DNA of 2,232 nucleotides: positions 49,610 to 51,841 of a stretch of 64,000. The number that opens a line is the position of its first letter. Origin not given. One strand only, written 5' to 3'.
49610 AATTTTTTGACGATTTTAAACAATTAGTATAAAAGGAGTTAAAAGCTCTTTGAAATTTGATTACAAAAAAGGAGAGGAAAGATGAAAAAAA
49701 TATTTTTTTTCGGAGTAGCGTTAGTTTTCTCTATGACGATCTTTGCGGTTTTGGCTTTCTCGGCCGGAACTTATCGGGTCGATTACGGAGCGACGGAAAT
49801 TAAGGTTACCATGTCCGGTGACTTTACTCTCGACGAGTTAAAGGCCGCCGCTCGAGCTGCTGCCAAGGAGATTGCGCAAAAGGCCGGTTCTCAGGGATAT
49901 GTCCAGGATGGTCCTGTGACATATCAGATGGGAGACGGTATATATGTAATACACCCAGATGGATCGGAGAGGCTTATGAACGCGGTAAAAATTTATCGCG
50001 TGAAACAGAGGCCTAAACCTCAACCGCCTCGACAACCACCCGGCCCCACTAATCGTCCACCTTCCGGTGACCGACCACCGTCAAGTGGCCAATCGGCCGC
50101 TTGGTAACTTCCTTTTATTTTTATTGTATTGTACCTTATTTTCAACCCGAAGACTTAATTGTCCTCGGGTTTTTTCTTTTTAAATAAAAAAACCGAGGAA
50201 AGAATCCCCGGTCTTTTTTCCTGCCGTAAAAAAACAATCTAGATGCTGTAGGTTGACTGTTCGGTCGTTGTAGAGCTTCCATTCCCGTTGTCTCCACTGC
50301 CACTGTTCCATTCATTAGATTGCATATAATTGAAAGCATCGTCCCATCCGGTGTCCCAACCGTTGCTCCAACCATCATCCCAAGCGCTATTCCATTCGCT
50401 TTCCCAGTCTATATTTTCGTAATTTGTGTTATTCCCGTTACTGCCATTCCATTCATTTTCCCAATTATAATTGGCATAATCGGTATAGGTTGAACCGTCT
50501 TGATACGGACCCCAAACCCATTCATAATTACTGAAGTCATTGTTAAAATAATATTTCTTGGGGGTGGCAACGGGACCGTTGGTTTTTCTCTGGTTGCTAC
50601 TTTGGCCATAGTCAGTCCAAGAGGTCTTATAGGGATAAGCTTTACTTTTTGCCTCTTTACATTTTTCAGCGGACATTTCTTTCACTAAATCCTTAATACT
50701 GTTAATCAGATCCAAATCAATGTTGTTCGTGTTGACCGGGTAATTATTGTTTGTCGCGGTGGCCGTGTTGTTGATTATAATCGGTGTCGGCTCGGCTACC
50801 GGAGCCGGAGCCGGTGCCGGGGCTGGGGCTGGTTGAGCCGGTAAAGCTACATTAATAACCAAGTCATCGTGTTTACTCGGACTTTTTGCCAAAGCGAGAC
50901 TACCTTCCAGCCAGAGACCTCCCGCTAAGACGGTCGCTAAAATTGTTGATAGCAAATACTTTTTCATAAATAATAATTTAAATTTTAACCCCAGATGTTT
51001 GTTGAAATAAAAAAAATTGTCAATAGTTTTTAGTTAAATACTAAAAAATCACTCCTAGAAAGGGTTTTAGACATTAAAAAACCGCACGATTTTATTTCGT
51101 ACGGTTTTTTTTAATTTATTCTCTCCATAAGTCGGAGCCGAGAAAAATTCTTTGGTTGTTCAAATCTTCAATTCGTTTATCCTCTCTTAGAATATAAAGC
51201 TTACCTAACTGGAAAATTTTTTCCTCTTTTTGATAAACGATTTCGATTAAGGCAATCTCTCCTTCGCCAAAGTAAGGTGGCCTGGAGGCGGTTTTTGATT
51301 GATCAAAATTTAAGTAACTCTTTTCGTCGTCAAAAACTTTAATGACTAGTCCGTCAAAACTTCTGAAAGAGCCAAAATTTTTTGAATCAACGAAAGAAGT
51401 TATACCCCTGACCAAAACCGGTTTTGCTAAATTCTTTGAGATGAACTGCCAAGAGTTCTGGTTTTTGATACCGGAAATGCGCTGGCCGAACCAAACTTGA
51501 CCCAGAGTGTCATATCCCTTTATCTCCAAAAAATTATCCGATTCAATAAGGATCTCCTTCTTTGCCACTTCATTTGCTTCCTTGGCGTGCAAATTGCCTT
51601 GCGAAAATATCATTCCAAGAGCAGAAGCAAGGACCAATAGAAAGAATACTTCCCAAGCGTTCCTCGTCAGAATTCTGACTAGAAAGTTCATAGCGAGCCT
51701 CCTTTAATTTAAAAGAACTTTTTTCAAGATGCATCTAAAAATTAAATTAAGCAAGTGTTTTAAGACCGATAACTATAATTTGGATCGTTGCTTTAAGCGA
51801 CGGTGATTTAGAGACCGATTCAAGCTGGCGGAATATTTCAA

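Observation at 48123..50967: Tandemly duplicated two-gene module: small membrane-anchored protein plus convergent secreted protein with PA-linker and Asp/Gly/Trp tandem repeats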

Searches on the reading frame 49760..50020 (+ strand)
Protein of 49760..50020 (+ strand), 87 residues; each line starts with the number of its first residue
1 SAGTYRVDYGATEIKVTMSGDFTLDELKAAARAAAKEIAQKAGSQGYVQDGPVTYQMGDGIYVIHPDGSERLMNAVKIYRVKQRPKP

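Call 55: predict_structure(alignment_id=A5)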
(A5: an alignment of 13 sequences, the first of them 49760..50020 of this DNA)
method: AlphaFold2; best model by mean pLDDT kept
length: 87 residues; sequences in the alignment: 13
mean_pLDDT: 78.2   pTM: 0.64
mean pLDDT of the five models: 78.2, 74.9, 74.7, 72.8, 70.7
residues with pLDDT >= 90: 0; 70-90: 67; 50-70: 19; < 50: 1
segments of 3 or more residues with pLDDT < 50: none
pLDDT, mean of each block of 10 residues (from residue 1): 80 86 80 86 85 70 65 73 78
secondary structure, 60 per line:
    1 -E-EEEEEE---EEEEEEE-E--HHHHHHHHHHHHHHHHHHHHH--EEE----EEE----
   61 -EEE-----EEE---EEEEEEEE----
elements in order: E4-9 E13-19 H24-44 E47-49 E54-56 E62-64 E70-72 E76-83

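Call 61: fold_search(model_id=the predicted structure, library=pdb)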
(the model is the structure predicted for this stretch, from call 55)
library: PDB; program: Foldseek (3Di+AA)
matches with E <= 10: 879; with E <= 0.001: 0
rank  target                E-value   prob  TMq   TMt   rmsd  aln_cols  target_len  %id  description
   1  9dd4_A                4.1e-02  0.91  0.34  0.27   6.0        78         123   19  Crystal Structure of Designed facilitated dissociation target LHD101An1: LHD101A with an N-terminal extension (released 2025-08-20)
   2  1nvm_H                7.5e-02  0.72  0.36  0.14   7.8        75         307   15  Crystal structure of a bifunctional aldolase-dehydrogenase : sequestering a reactive and volatile intermediate (released 2003-06-17)
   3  6uhc_D                7.9e-02  0.44  0.28  0.14   8.9        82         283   15  CryoEM structure of human Arp2/3 complex with bound NPFs (released 2020-07-01)
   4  9c7o_A                8.9e-02  0.82  0.33  0.36   5.8        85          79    9  Crystal Structure of the Maize R ACT-like Domain (released 2025-10-08)
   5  8ih7_B                8.9e-02  0.80  0.37  0.13   7.7        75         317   12  AmnG-AmnH complex (released 2024-02-28)
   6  9dd0_D                9.4e-02  0.84  0.36  0.28   5.8        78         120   19  Designed allosteric facilitated dissociation switch AS1 in complex state TH with methylated lysines, crystal #2 (released 2025-08-20)
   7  7mwr_B                1.1e-01  0.84  0.35  0.16   5.8        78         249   14  Structure of De Novo designed beta sheet heterodimer LHD101A53/B4 (released 2022-01-19)
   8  9hcd_U                1.1e-01  0.57  0.35  0.27   9.2        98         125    6  Mouse mitoribosome large subunit assembly intermediate (with uL16m) bound to MRM3-dimer, DDX28 and the MALSU-L0R8F8-mt (released 2025-06-11)
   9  8tah_D                1.1e-01  0.57  0.32  0.14   8.4        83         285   11  Cryo-EM structure of Cortactin-bound to Arp2/3 complex (released 2023-09-27)
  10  6mrs                  1.1e-01  0.82  0.35  0.38   5.9        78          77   15  De novo designed protein Peak6 (released 2019-06-12)
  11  7mwr_A                1.1e-01  0.82  0.36  0.19   5.8        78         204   17  Structure of De Novo designed beta sheet heterodimer LHD101A53/B4 (released 2022-01-19)
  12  6i6y                  1.1e-01  0.69  0.37  0.35   7.4        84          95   15  Circular permutant of ribosomal protein S6, swap helix 2 (released 2019-11-27)
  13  1nvm_D                1.1e-01  0.63  0.36  0.14   7.8        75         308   15  Crystal structure of a bifunctional aldolase-dehydrogenase : sequestering a reactive and volatile intermediate (released 2003-06-17)
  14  1nvm_B                1.1e-01  0.63  0.36  0.14   7.8        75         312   15  Crystal structure of a bifunctional aldolase-dehydrogenase : sequestering a reactive and volatile intermediate (released 2003-06-17)
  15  6hix_AX               1.1e-01  0.51  0.31  0.20   8.7        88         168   12  Cryo-EM structure of the Trypanosoma brucei mitochondrial ribosome - This entry contains the large mitoribosomal subu (released 2018-09-26)
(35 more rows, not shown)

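Call 69: search_solved_structures(query=A5, max_evalue=10)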
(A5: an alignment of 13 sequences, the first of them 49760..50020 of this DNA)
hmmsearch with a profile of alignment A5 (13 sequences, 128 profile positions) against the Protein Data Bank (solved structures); distinct sequences matched with E-value up to 10: 1.
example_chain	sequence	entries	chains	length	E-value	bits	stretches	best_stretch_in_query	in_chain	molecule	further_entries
4v8m_AC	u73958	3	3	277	0.89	12.6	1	51-98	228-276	40S RIBOSOMAL PROTEIN SA, PUTATIVE | 40S ribosomal protein SA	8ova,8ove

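Call 84: find_related_loci(query=A5, collection=viral_contigs, flank=5000)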
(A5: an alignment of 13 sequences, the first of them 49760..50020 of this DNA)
Query A5 (87 aa) in viral_contigs; peptide patterns used: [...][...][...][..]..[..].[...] (x = any residue, [..] = any of these).
52 stretches matched a pattern, but none encodes a relative of the query by tblastn (E <= 1e-3).

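Call 101: fold_search(model_id=the predicted structure, library=viral)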
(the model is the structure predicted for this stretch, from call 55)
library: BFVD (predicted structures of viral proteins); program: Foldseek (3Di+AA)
matches with E <= 10: 928; with E <= 0.001: 0
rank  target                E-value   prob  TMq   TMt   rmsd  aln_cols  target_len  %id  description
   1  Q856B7                1.0e-02  0.92  0.34  0.27   8.5        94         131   19  Uncharacterized protein [Mycobacterium phage Barnyard]
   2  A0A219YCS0            1.0e-02  0.84  0.31  0.19   5.9        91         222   13  Uncharacterized protein [Aeromonas phage 65.2]
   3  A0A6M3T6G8            2.1e-02  0.66  0.34  0.31   7.0        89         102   18  (no name in the UniProt tables at hand)
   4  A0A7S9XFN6            2.4e-02  0.94  0.42  0.43   5.3        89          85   13  (no name in the UniProt tables at hand)
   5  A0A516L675            2.4e-02  0.92  0.42  0.24   9.8       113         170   12  (no name in the UniProt tables at hand)
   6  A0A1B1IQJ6            3.2e-02  0.35  0.26  0.20   8.7       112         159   14  (no name in the UniProt tables at hand)
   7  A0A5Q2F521            3.4e-02  0.80  0.32  0.33  10.9        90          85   16  Uncharacterized protein [Erwinia phage Midgardsormr38]
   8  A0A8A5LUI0            3.6e-02  0.94  0.39  0.40   6.1        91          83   10  Uncharacterized protein [Arthrobacter phage Prairie]
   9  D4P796                3.9e-02  0.90  0.39  0.35   6.9        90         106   10  (no name in the UniProt tables at hand)
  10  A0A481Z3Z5            3.9e-02  0.89  0.41  0.10   6.3        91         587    5  F-box and regulator of chromosome condensation repeat protein [Pithovirus LCPAC102]
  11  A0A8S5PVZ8            4.1e-02  0.57  0.30  0.20   9.7       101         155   12  Uncharacterized protein [Myoviridae sp. ctQve5]
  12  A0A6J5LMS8            4.9e-02  0.21  0.22  0.16   9.3        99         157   10  Uncharacterized protein [uncultured Caudovirales phage]
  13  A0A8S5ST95            5.2e-02  0.82  0.33  0.32   5.5        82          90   13  Uncharacterized protein [Myoviridae sp. ctZ2t4]
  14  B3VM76                5.2e-02  0.60  0.31  0.21   8.7        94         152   20  Uncharacterized protein [Mycobacterium phage Predator]
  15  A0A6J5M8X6            5.8e-02  0.89  0.42  0.29   5.7        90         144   12  Uncharacterized protein [uncultured Caudovirales phage]
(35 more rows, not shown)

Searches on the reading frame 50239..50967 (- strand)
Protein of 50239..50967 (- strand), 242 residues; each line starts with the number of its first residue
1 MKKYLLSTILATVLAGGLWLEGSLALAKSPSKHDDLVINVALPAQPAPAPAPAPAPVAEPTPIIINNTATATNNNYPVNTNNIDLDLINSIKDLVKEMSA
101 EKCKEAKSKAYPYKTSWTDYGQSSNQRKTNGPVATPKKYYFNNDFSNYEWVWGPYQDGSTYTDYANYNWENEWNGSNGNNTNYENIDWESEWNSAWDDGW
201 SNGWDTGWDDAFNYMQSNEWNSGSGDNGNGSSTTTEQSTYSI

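Call 5: search_protein_families(library=pfam, proteins=[window:50239-50967:-], max_evalue=1)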
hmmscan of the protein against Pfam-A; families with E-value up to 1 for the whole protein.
window:50239-50967:- (242 aa): 1 family
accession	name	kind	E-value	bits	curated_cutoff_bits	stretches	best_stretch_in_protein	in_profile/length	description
PF17663.6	DUF5525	-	0.055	11.9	26.8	1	44-119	705-777/1017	Family of unknown function (DUF5525)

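Call 30: find_related_loci(query=A4, collection=genome_contigs, flank=6000)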
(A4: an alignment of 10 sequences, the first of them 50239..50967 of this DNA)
Query A4 (242 aa) in genome_contigs; peptide patterns used: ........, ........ (x = any residue, [..] = any of these).
177 stretches matched a pattern; 2 encode a relative of the query (tblastn E <= 1e-3); 2 distinct loci.
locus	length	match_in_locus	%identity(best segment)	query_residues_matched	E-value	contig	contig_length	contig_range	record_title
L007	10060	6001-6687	67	1-242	7e-87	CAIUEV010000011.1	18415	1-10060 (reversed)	uncultured bacterium isolate LaPlata-15m-a_bin-654 genome assembly, contig: bin-654:011/148, whole genome shotgun sequen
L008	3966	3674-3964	68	1-99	4e-17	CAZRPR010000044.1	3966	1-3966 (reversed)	MAG TPA_asm: uncultured Candidatus Saccharibacteria bacterium isolate SRP272421_co3_683 genome assembly, contig: NODE_88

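Call 68: search_protein_families(library=ncbifam, proteins=[window:50239-50967:-], max_evalue=1)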
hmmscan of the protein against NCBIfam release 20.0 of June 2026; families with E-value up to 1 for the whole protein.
window:50239-50967:- (242 aa): 1 family
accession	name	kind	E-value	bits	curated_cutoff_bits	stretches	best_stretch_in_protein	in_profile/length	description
NF004173.0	PRK05641.1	equivalog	0.35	11.4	199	1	34-73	39-80/153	putative acetyl-CoA carboxylase biotin carboxyl carrier protein subunit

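Call 95: search_protein_families(library=phrogs, proteins=[window:50239-50967:-], max_evalue=0.01)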
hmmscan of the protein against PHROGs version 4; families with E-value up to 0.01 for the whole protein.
window:50239-50967:- (242 aa): 1 family
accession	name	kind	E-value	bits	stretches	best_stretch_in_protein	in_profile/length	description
phrog_15846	-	unknown function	0.0038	18.6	1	25-67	33-75/112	-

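Call 96: search_protein_families(library=padloc, proteins=[window:50239-50967:-], max_evalue=0.01)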
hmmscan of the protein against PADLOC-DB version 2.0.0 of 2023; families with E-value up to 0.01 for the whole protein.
window:50239-50967:- (242 aa): 0 families

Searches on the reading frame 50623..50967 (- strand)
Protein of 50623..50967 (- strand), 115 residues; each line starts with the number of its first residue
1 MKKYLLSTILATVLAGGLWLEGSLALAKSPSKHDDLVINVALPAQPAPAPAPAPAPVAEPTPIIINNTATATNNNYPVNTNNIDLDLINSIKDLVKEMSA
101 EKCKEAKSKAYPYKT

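Call 63: find_related_loci(query=A6, collection=metagenome_contigs, flank=4000)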
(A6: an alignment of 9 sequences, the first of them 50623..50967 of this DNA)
Query A6 (115 aa) in metagenome_contigs; peptide patterns used: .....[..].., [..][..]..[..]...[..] (x = any residue, [..] = any of these).
600 stretches matched a pattern (row limit reached: there are more); 1 encode a relative of the query (tblastn E <= 1e-3); 1 distinct loci.
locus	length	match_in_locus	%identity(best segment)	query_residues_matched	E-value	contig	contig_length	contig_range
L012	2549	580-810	49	28-105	1e-17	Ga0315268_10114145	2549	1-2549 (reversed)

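Call 70: search_solved_structures(query=A6, max_evalue=10)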
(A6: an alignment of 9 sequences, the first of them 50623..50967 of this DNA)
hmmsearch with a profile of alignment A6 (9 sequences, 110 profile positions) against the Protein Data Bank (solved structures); distinct sequences matched with E-value up to 10: 6.
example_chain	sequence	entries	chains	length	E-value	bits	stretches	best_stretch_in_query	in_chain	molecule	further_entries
8b48_A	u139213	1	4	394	0.55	13.5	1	18-79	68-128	Carbohydrate esterase family 15 protein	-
4jhd_C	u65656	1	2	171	1.4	12.2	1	40-88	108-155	Protein cordon-bleu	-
8a0h_A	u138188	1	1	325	1.9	11.8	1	35-57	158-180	OCP N-terminal domain-containing protein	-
3tu5_B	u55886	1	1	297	2.2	11.6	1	40-90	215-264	Gelsolin,Protein cordon-bleu,Thymosin beta-4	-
9gz1_C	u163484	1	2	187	8.5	9.7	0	44-57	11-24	Myosin light chain 1/3, skeletal muscle isoform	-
7qio_N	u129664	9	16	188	8.5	9.7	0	44-57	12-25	Myosin light chain 1/3, skeletal muscle isoform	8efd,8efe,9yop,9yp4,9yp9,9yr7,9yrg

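Call 83: find_related_loci(query=A6, collection=viral_contigs, flank=5000)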
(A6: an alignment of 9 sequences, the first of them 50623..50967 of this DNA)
Query A6 (115 aa) in viral_contigs; peptide patterns used: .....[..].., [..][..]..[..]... (x = any residue, [..] = any of these).
268 stretches matched a pattern, but none encodes a relative of the query by tblastn (E <= 1e-3).

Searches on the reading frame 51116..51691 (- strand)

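Call 5: search_protein_families(library=pfam, proteins=[window:51116-51691:-], max_evalue=1)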
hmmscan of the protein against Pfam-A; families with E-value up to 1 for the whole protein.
window:51116-51691:- (191 aa): 1 family
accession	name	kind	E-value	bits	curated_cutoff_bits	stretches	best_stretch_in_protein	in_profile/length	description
PF22877.3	RRM_Thc1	-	0.14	12.7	23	1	103-136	16-49/75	Thc1, RRM domain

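Call 68: search_protein_families(library=ncbifam, proteins=[window:51116-51691:-], max_evalue=1)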
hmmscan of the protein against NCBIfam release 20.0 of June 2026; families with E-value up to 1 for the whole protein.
window:51116-51691:- (191 aa): 1 family
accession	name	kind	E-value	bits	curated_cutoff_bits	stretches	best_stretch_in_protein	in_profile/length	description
NF007094.0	PRK09548.1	equivalog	0.12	10.7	687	1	6-55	437-485/598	PTS ascorbate-specific subunit IIBC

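Call 95: search_protein_families(library=phrogs, proteins=[window:51116-51691:-], max_evalue=0.01)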
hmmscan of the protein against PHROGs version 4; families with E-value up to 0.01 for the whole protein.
window:51116-51691:- (191 aa): 0 families

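Call 96: search_protein_families(library=padloc, proteins=[window:51116-51691:-], max_evalue=0.01)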
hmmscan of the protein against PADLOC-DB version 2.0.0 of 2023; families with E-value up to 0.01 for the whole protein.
window:51116-51691:- (191 aa): 0 families
